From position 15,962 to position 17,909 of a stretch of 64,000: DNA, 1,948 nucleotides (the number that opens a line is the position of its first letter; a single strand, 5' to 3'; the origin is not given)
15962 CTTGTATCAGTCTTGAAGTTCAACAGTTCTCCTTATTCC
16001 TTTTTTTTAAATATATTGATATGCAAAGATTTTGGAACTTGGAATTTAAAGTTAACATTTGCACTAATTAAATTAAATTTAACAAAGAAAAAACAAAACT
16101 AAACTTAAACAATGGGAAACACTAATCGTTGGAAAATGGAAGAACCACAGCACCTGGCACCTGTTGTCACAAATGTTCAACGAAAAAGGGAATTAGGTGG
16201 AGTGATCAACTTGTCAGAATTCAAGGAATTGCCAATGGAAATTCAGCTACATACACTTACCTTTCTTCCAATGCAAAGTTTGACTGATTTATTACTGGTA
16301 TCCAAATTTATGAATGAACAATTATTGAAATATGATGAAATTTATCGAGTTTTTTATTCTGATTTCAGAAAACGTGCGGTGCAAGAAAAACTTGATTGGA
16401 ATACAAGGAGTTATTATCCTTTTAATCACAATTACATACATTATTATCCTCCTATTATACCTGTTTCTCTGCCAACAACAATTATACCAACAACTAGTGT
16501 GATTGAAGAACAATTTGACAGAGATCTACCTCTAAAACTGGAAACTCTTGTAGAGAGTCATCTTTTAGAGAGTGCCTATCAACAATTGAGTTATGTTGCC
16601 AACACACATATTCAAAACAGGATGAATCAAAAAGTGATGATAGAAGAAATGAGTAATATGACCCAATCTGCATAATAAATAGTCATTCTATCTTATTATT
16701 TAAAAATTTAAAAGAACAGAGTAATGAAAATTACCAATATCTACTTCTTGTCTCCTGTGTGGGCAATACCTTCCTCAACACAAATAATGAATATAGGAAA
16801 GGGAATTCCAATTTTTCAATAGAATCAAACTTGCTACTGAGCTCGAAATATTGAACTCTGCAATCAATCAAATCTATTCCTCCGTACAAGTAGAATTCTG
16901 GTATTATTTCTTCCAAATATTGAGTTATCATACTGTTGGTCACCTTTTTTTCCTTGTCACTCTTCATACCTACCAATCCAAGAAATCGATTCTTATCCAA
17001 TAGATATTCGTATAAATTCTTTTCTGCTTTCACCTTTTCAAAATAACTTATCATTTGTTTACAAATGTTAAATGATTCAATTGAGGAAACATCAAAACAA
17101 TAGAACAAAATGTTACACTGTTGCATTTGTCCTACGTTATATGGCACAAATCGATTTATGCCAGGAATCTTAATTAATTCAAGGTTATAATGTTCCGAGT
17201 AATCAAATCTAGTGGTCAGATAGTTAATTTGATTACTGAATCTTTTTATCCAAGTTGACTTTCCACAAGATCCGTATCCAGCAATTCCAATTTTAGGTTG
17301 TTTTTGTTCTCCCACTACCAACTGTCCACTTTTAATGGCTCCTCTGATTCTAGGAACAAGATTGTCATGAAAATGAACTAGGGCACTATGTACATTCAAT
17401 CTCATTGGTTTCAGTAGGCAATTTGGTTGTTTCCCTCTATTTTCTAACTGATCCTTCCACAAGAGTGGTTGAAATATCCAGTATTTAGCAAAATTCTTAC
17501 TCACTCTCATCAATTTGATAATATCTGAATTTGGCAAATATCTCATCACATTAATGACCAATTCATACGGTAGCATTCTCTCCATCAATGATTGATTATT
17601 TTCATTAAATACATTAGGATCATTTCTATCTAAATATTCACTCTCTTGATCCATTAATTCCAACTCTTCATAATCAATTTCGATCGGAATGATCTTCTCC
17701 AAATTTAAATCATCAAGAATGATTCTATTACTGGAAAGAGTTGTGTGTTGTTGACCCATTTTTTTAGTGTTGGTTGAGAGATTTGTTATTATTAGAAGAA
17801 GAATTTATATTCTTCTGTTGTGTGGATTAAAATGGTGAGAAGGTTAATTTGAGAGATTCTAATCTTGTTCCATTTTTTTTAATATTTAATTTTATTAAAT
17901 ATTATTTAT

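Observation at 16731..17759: F-box fused to a Ras-like GTPase domain with degenerate G3/G4 motifs; a second divergent GTPase at the window end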

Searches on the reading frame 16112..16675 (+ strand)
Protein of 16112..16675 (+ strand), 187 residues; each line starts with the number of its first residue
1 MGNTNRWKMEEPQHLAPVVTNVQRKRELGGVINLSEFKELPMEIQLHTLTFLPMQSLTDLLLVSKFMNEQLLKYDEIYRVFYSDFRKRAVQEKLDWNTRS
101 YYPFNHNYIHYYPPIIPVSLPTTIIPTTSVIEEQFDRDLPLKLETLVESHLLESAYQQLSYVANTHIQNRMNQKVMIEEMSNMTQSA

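Call 4: search_protein_families(library=pfam, proteins=[window:16112-16675:+], max_evalue=1)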
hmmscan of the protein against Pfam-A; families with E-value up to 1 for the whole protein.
window:16112-16675:+ (187 aa): 3 families
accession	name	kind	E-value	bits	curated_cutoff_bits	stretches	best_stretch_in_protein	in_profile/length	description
PF12937.12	F-box-like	-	0.01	16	24.3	1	38-69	2-33/47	F-box-like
PF15966.10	F-box_4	-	0.019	15.3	32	1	36-72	4-43/116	F-box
PF00646.38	F-box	-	0.072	13.5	20.5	1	39-68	3-32/43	F-box domain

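Call 70: list_cluster_members(proteins=[window:16112-16672:+])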
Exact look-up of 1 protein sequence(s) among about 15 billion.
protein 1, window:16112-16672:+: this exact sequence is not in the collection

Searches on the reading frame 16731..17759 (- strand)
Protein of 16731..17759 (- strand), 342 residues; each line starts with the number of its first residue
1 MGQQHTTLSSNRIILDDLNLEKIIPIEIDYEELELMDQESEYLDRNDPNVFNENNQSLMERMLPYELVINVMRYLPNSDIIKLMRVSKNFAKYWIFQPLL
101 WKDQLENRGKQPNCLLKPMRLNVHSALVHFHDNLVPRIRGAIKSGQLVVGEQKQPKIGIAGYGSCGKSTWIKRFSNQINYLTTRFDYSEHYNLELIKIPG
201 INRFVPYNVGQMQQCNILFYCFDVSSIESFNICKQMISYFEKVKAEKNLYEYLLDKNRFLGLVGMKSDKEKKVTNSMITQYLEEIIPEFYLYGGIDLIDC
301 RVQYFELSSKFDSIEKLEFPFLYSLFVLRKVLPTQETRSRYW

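Call 4: search_protein_families(library=pfam, proteins=[window:16731-17759:-], max_evalue=1)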
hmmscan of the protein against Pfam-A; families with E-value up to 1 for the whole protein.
window:16731-17759:- (342 aa): 5 families
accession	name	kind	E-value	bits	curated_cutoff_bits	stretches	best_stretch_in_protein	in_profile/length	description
PF00646.38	F-box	-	2.6e-06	27.5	20.5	1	63-94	4-35/43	F-box domain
PF12937.12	F-box-like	-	2.9e-05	24.2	24.3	1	63-102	4-42/47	F-box-like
PF00071.28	Ras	-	6.3e-05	23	21.6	1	161-277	6-126/162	Ras family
PF01926.29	MMR_HSR1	-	0.013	16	21.9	1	156-240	1-100/113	50S ribosome-binding GTPase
PF00931.28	NB-ARC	-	0.03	14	23.5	1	150-260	15-103/248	NB-ARC domain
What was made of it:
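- On F-box (Pfam PF00646 / PF12937): PF12937 scores 24.2 against 24.3, just below (call 4).
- On Ras superfamily / Rab: PF00071 scores 23.0 bits against a 21.6 cut-off for the window protein (call 4).
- Checked: Pfam gives F-box PF00646 at aa 63-94 (27.5 bits, cut-off 20.5) and Ras PF00071 at aa 161-277 (23.0 bits, cut-off 21.6) (call 4).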

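Call 6: find_homologous_proteins(query=window:16731-17759:-, max_evalue=0.001)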
Query window:16731-17759:- (342 aa): 4 proteins with E <= 0.001 among 719 candidates.
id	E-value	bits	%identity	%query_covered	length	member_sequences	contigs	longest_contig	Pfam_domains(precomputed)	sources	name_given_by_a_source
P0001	4.1e-229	777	100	100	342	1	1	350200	PF00646.39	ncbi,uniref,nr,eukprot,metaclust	ncbi:F-box-containing protein [Naegleria gruberi]|uniref:F-box-containing protein n=1 Tax=Naegleria 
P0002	1.4e-23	102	32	90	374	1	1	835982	PF00646.39,PF08477.20,PF12937.13,PF00071.29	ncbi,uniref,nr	ncbi:hypothetical protein C9374_009435 [Naegleria lovaniensis]|uniref:F-box domain-containing protei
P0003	1.1e-21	95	33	78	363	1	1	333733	PF00646.39,PF00025.28,PF08477.20,PF00071.29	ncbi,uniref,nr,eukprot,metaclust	ncbi:rab family small GTPase [Naegleria gruberi]|uniref:Rab family small GTPase n=1 Tax=Naegleria gr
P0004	2.4e-21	94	33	82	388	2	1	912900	PF00646.39,PF00025.28,PF08477.20,PF12937.13,PF00071.29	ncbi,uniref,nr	ncbi:hypothetical protein FDP41_012700 [Naegleria fowleri]|uniref:F-box domain-containing protein n=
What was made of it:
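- There is no close orthologue in N. fowleri or N. lovaniensis (at most 33% identity, call 6).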

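Call 7: search_solved_structures(query=window:16731-17759:-, max_evalue=1, show_alignments=2)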
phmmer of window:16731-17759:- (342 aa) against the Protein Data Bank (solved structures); distinct sequences matched with E-value up to 1: 7.
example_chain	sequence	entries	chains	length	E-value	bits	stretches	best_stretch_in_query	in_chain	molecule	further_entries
7z8b_F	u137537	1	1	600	0.14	14.5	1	54-114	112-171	F-box/WD repeat-containing protein 8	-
9zs4_B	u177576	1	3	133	0.32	13.3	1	158-236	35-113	CRISPR system Cms protein Csm2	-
3ma9_A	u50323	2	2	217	0.34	13.2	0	123-183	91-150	Transmembrane glycoprotein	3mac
2cmr_A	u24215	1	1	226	0.39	13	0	123-183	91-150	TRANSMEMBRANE GLYCOPROTEIN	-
2xra_A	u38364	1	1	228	0.41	12.9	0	123-183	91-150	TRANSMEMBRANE PROTEIN GP41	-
5jlu_A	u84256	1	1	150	0.51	12.6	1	268-309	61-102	Adhesin competence repressor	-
5jls_A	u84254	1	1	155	0.53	12.6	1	268-309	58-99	Adhesin competence repressor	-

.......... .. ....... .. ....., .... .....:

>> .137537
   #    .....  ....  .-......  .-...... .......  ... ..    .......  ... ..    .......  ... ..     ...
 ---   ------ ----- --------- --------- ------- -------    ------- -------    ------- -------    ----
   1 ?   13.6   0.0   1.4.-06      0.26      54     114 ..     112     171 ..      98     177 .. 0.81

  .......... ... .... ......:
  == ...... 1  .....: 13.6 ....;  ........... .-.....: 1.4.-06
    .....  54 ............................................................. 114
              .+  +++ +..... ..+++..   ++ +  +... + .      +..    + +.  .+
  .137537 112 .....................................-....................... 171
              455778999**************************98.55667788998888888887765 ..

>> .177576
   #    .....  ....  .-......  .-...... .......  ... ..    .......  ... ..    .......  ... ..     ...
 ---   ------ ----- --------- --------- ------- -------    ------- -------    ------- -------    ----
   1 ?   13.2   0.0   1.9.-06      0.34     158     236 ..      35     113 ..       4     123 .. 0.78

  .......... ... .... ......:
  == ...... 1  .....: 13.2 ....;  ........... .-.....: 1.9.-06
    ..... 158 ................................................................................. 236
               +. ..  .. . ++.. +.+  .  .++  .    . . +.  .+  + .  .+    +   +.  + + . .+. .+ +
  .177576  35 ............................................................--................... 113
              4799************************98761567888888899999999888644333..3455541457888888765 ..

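Call 18: list_cluster_members(proteins=[P0001, P0003, P0006, P0005])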
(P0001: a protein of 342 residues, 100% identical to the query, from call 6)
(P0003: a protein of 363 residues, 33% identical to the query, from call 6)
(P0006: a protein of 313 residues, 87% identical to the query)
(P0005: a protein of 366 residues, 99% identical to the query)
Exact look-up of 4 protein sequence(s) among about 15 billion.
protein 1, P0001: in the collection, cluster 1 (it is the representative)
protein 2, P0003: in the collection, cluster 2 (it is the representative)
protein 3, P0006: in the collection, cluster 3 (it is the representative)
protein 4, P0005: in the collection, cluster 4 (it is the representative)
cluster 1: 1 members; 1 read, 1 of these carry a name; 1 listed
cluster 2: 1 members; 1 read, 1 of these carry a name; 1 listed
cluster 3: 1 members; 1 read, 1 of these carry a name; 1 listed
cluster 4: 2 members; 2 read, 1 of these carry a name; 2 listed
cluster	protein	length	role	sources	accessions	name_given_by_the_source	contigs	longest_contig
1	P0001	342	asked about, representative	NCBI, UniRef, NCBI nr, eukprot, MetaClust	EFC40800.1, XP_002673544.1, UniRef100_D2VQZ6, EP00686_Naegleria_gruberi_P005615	F-box-containing protein [Naegleria gruberi] | F-box-containing protein n=1 Tax=Naegleria gruberi TaxID=5762 RepID=D2VQZ6_NAEGR | XP_002673544.1 F-box-containing protein [Naegleria gruberi strain NEG-M]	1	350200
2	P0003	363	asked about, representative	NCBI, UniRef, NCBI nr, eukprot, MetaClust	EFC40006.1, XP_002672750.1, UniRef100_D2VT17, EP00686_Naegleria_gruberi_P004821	rab family small GTPase [Naegleria gruberi] | Rab family small GTPase n=1 Tax=Naegleria gruberi TaxID=5762 RepID=D2VT17_NAEGR | XP_002672750.1 rab family small GTPase [Naegleria gruberi strain NEG-M]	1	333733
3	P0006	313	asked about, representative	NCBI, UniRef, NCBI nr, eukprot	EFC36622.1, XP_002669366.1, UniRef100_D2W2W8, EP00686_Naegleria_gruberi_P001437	predicted protein [Naegleria gruberi] | Predicted protein n=1 Tax=Naegleria gruberi TaxID=5762 RepID=D2W2W8_NAEGR | uncharacterized protein NAEGRDRAFT_82181 [Naegleria gruberi]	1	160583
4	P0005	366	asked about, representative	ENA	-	-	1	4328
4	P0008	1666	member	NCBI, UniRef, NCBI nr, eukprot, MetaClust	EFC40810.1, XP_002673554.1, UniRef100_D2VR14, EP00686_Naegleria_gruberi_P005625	helicase domain-containing protein [Naegleria gruberi] | RBR-type E3 ubiquitin transferase n=1 Tax=Naegleria gruberi TaxID=5762 RepID=D2VR14_NAEGR | XP_002673554.1 helicase domain-containing protein [Naegleria gruberi strain NEG-M]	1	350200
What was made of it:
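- Checked: It is 100% identical to N. gruberi XP_002673544.1 (calls 6, 18).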

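Call 25: find_homologous_proteins(query=A2, max_evalue=0.00001)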
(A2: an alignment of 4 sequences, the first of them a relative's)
Query A2 (4 sequences) (342 aa, profile of the alignment): 5 proteins with E <= 0.00001 among 2421 candidates.
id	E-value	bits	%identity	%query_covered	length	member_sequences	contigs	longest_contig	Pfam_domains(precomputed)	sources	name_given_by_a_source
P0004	3.9e-180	617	33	82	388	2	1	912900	PF00646.39,PF00025.28,PF08477.20,PF12937.13,PF00071.29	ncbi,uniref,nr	ncbi:hypothetical protein FDP41_012700 [Naegleria fowleri]|uniref:F-box domain-containing protein n=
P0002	4.8e-174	597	32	90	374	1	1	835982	PF00646.39,PF08477.20,PF12937.13,PF00071.29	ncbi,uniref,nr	ncbi:hypothetical protein C9374_009435 [Naegleria lovaniensis]|uniref:F-box domain-containing protei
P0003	1.8e-154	532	33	78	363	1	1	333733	PF00646.39,PF00025.28,PF08477.20,PF00071.29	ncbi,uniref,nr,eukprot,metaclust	ncbi:rab family small GTPase [Naegleria gruberi]|uniref:Rab family small GTPase n=1 Tax=Naegleria gr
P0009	6.8e-139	481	32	88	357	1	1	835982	PF00646.39,PF00025.28,PF08477.20,PF12937.13,PF00071.29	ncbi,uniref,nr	ncbi:hypothetical protein C9374_009431 [Naegleria lovaniensis]|uniref:F-box domain-containing protei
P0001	3.4e-137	475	100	100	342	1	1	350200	PF00646.39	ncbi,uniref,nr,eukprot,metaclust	ncbi:F-box-containing protein [Naegleria gruberi]|uniref:F-box-containing protein n=1 Tax=Naegleria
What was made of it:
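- Tried and rejected: The third homologue search, run with the family alignment at E<=1e-5, added only one new member (call 25).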

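Call 31: search_protein_families(library=pfam, proteins=[P0003, P0009], max_evalue=1)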
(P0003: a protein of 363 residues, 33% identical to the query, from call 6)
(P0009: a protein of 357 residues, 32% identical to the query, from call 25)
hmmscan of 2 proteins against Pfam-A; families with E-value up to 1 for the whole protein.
P0003 (363 aa): 7 families
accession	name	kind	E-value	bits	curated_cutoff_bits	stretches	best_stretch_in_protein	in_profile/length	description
PF00071.28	Ras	-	2e-23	83.2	21.6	1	172-332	1-145/162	Ras family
PF08477.19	Roc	-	9.2e-15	55.4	27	1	172-266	1-102/119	Ras of Complex, Roc, domain of DAPkinase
PF00025.27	Arf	-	3e-11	43.6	22.3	1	170-319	14-151/174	ADP-ribosylation factor family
PF00646.38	F-box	-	9e-07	29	20.5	1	82-115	4-37/43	F-box domain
PF12937.12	F-box-like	-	3.4e-05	24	24.3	1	82-111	4-33/47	F-box-like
PF04670.18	Gtr1_RagA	-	0.0013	18.6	22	1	174-305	3-134/232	Gtr1/RagA G protein conserved region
PF09372.15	PRANC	-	0.01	16.6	25.8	1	38-102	33-95/97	PRANC domain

P0009 (357 aa): 6 families
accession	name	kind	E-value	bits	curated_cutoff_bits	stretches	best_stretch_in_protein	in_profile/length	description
PF00071.28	Ras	-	9.8e-24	84.2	21.6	1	161-329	1-147/162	Ras family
PF08477.19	Roc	-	2.8e-15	57.1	27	1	161-263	1-106/119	Ras of Complex, Roc, domain of DAPkinase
PF00646.38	F-box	-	3.8e-07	30.2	20.5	1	70-101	4-35/43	F-box domain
PF12937.12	F-box-like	-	9.5e-07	28.9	24.3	1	69-109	3-42/47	F-box-like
PF00025.27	Arf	-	3.3e-06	27.1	22.3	1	160-303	15-142/174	ADP-ribosylation factor family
PF04670.18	Gtr1_RagA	-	0.0056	16.6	22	1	161-328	1-163/232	Gtr1/RagA G protein conserved region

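Call 32: search_solved_structures(query=A3, max_evalue=0.001, show_alignments=2)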
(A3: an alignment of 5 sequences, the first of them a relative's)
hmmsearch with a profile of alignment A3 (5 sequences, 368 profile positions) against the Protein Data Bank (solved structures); distinct sequences matched with E-value up to 0.001: 869 (the best 60 are shown).
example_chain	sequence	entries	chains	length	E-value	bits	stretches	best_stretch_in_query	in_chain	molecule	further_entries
2rhd_A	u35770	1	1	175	2.9e-23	85.5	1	166-313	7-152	Small GTP binding protein rab1a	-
4iru_B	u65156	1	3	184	2.7e-22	82.3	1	161-284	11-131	Ras-related protein Rab-1A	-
2wwx_A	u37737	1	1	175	3.1e-22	82.1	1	166-299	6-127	RAS-RELATED PROTEIN RAB-1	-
4jvs_B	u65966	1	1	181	3.7e-22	81.9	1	164-284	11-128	Ras-related protein Rab-1A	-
3tkl_A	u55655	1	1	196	4.1e-22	81.7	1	162-284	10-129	Ras-related protein Rab-1A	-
3l0i_B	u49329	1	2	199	4.1e-22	81.7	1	162-284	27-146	Ras-related protein Rab-1A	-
2fol_A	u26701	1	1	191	7.1e-22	80.9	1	166-284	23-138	Ras-related protein Rab-1A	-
4fmc_B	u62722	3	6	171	7.6e-22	80.8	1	167-284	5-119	Ras-related protein Rab-1A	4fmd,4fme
7eq2_A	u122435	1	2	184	9.5e-22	80.5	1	164-284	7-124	Ras-related protein Rab-1A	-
4fmb_B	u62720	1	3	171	1.1e-21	80.3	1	168-284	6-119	Ras-related protein Rab-1A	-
9rx4_E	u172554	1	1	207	1.2e-21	80.2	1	162-297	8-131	Ras-related protein Rab-1A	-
9mhf_E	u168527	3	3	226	1.2e-21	80.2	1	158-284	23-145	Ras-related protein Rab-1A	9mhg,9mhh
3sfv_A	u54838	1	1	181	1.8e-21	79.6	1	162-284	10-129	Ras-related protein Rab-1A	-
4fmd_F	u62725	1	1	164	3.8e-21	78.6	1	170-284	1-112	Ras-related protein Rab-1A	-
5szk_B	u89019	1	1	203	4.2e-21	78.4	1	164-298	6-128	Ras-related protein Rab-1B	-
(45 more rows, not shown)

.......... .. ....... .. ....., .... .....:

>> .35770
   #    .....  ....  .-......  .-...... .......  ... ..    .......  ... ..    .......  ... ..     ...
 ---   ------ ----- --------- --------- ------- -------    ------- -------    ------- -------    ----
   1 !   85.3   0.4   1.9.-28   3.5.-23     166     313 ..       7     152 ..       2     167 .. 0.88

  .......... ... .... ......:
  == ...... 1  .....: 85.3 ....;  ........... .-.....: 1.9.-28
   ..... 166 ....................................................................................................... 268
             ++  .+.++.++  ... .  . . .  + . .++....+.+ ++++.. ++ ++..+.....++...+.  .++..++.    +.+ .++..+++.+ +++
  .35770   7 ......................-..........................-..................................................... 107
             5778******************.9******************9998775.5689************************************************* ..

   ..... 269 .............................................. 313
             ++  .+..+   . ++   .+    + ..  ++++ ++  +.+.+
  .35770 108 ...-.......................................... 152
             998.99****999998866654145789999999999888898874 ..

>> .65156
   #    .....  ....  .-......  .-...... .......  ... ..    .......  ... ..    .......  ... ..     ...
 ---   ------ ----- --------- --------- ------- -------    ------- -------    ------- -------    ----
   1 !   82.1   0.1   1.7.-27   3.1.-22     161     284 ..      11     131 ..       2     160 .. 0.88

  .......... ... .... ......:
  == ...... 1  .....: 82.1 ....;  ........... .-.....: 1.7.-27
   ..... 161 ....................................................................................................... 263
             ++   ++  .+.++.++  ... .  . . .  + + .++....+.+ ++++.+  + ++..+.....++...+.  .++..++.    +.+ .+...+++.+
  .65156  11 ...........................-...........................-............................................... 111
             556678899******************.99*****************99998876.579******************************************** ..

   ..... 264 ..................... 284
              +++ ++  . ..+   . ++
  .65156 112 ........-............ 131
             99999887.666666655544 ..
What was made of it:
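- On Ras superfamily / Rab: The family profile hits Rab1A at E 2.9e-23 (call 32).
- Checked: A five-sequence family profile hits Rab1/Sec4/Ypt structures at E down to 3e-23 (call 32).
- Rab homology of the family profile: E 3e-23 to Rab1 (call 32).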

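Call 38: predict_structure(alignment_id=A3)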
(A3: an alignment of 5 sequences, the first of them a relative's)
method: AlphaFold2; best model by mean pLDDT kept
length: 342 residues; sequences in the alignment: 5
mean_pLDDT: 45.6   pTM: 0.46
mean pLDDT of the five models: 45.6, 43.5, 42.9, 41.6, 38.9
residues with pLDDT >= 90: 0; 70-90: 20; 50-70: 123; < 50: 199
segments of 3 or more residues with pLDDT < 50: 1-52, 100-102, 105-155, 173-193, 197-208, 288-342
pLDDT, mean of each block of 10 residues (from residue 1): 27 24 30 44 42 53 58 56 53 52 46 29 36 38 32 52 62 40 29 45 45 62 77 74 59 59 62 65 56 30 32 28 32 25 27
secondary structure, 60 per line:
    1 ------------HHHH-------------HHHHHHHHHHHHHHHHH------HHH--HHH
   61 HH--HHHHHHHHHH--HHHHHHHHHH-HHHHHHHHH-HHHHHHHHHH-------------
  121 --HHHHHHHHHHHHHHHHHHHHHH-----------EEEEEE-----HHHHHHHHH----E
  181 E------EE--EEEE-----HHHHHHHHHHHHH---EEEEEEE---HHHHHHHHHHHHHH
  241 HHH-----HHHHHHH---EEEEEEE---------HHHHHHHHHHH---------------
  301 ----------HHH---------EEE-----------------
elements in order: H13-16 H30-46 H58-62 H65-74 H77-86 H88-96 H98-107 H123-144 E156-161 H167-175 E192-195 H201-213 E217-223 H227-243 H249-255 E259-265 H275-285 E323-325
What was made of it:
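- The AF2 model of gene 1 is poor (mean pLDDT 45.6, call 38).
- Tried and rejected: AF2 of gene 1 with a five-sequence alignment gave mean pLDDT 45.6 (call 38).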

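Call 45: fold_search(model_id=the predicted structure, library=pdb)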
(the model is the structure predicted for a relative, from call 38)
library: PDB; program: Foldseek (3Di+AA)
matches with E <= 10: 1673; with E <= 0.001: 17
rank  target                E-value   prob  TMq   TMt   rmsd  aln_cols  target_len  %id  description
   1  8i5f_D                1.6e-04  1.00  0.26  0.45  11.7       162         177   17  Crystal structure of the DHR-2 domain of DOCK10 in complex with Cdc42 (T17N mutant) (released 2023-03-15)
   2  1kz7_D                3.9e-04  0.97  0.18  0.32  13.8       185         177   18  Crystal Structure of the DH/PH Fragment of Murine Dbs in Complex with the Placental Isoform of Human Cdc42 (released 2002-03-20)
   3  5fi1_B                4.1e-04  1.00  0.25  0.43  12.6       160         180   19  Crystal Structure of the P-Rex1 DH/PH tandem in complex with Cdc42 (released 2016-04-20)
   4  7s0y_B                4.7e-04  1.00  0.26  0.44  11.9       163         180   18  Structures of TcdB in complex with Cdc42 (released 2021-09-08)
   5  2dfk_D                5.0e-04  0.97  0.18  0.30  14.0       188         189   19  Crystal structure of the CDC42-Collybistin II complex (released 2006-05-02)
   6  4z8y_A                5.3e-04  1.00  0.27  0.53   7.2       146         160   23  Crystal structure of Rab GTPase Sec4p mutant - S29V (released 2015-10-14)
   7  3qbv_A                5.3e-04  1.00  0.23  0.41  12.8       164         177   20  Structure of designed orthogonal interaction between CDC42 and nucleotide exchange domains of intersectin (released 2012-02-08)
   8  1g16_C                5.7e-04  1.00  0.28  0.52   8.0       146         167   21  CRYSTAL STRUCTURE OF SEC4-GDP (released 2000-12-11)
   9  6agp_MODEL_1_A        5.7e-04  1.00  0.24  0.42  14.0       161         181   17  Structure of Rac1 in the low-affinity state for Mg2+ (released 2019-03-20)
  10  2efc_B                6.8e-04  1.00  0.28  0.54   7.9       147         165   20  Ara7-GDP/AtVps9a (released 2008-02-26)
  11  1g16_D                6.8e-04  1.00  0.28  0.53   5.9       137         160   22  CRYSTAL STRUCTURE OF SEC4-GDP (released 2000-12-11)
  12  3vhl_B                6.8e-04  1.00  0.26  0.45  12.1       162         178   19  Crystal structure of the DHR-2 domain of DOCK8 in complex with Cdc42 (T17N mutant) (released 2012-06-20)
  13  8be7_R                7.2e-04  1.00  0.26  0.50   6.9       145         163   17  Crystal structure of SOS1-HRas-peptidomimetic3 (released 2023-04-26)
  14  1kz7_B                8.2e-04  1.00  0.23  0.38  12.3       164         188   18  Crystal Structure of the DH/PH Fragment of Murine Dbs in Complex with the Placental Isoform of Human Cdc42 (released 2002-03-20)
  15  1doa_A                8.2e-04  0.97  0.20  0.32  14.1       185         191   19  Structure of the rho family gtp-binding protein cdc42 in complex with the multifunctional regulator rhogdi (released 2000-02-09)
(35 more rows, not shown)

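Call 48: find_related_loci(query=A3, collection=metagenome_contigs, flank=3000)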
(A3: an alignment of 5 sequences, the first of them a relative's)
Query A3 (342 aa) in metagenome_contigs; peptide patterns used: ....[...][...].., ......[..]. (x = any residue, [..] = any of these).
217 stretches matched a pattern, but none encodes a relative of the query by tblastn (E <= 1e-3).
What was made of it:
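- No close orthologue was found: the best hits are 32-33% identical (call 6), and a JGI metagenome scan found nothing (call 48).
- Tried and rejected: A metagenome scan for family members gave 217 pattern hits, none confirmed by tblastn (call 48).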

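Call 62: find_encoding_contigs(protein=P0001, flank=6000, max_places=3)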
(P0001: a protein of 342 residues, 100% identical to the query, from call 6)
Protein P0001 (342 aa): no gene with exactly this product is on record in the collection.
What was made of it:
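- Tried and rejected: An exact-sequence look-up of gene 1 in the contig index found nothing on record (call 62).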
